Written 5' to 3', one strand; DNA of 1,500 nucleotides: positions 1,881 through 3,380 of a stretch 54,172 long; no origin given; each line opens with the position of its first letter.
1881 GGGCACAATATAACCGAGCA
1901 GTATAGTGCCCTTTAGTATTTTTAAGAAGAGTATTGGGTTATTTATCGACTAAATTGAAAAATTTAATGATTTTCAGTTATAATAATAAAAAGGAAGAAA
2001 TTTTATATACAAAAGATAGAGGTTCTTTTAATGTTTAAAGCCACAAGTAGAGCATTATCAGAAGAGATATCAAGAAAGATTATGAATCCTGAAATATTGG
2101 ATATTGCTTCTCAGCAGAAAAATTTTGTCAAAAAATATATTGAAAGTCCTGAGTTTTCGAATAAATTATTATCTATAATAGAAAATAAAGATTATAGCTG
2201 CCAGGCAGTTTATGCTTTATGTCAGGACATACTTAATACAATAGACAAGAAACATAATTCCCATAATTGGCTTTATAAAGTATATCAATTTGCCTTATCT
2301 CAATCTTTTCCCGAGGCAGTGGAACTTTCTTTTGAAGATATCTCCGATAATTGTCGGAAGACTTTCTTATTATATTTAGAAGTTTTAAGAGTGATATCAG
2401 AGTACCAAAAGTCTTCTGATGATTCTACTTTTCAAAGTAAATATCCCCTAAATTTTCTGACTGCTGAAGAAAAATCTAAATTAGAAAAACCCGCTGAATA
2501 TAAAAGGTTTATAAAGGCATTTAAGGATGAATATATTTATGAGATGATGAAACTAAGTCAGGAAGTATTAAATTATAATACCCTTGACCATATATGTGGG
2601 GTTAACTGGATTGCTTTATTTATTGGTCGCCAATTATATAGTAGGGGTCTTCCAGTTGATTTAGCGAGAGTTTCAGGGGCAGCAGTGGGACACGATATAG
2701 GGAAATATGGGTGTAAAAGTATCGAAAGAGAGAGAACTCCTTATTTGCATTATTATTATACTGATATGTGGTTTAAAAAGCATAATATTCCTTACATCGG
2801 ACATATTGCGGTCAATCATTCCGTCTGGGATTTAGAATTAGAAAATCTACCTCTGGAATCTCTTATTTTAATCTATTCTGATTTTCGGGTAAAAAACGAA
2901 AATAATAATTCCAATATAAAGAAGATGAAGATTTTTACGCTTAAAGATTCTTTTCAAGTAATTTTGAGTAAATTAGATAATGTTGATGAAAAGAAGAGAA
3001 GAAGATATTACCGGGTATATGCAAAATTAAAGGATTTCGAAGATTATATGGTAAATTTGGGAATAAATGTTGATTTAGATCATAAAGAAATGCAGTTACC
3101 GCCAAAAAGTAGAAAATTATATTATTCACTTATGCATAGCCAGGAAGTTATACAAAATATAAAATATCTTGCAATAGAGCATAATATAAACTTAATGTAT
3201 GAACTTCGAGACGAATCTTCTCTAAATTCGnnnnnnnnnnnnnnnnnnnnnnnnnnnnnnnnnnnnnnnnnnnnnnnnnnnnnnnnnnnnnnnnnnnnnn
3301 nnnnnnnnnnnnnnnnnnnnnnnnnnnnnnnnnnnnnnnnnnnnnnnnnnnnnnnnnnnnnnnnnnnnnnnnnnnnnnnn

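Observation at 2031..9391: Putative operon: giant nucleotide-enzyme fusion, divergent LDH-like protein and two-domain flavodoxin-like protein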

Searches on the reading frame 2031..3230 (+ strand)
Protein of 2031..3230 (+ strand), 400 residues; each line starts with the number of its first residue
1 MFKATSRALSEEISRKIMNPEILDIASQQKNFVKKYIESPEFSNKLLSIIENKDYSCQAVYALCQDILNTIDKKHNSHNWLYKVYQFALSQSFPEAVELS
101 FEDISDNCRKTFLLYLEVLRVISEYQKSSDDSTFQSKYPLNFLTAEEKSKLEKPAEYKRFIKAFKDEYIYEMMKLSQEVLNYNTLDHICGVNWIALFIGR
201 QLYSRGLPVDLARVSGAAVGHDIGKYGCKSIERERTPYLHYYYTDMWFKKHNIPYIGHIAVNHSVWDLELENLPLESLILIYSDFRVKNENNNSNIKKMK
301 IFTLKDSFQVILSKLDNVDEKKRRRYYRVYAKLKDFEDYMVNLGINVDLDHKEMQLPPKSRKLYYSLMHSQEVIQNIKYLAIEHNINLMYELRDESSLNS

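Call 20: search_protein_families(library=pfam, proteins=[window:2031-3230:+], max_evalue=10)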
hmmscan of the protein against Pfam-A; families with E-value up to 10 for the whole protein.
window:2031-3230:+ (400 aa): 1 family
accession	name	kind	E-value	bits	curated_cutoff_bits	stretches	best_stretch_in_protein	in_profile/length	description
PF01966.28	HD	-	0.027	15.2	22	1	185-254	2-72/116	HD domain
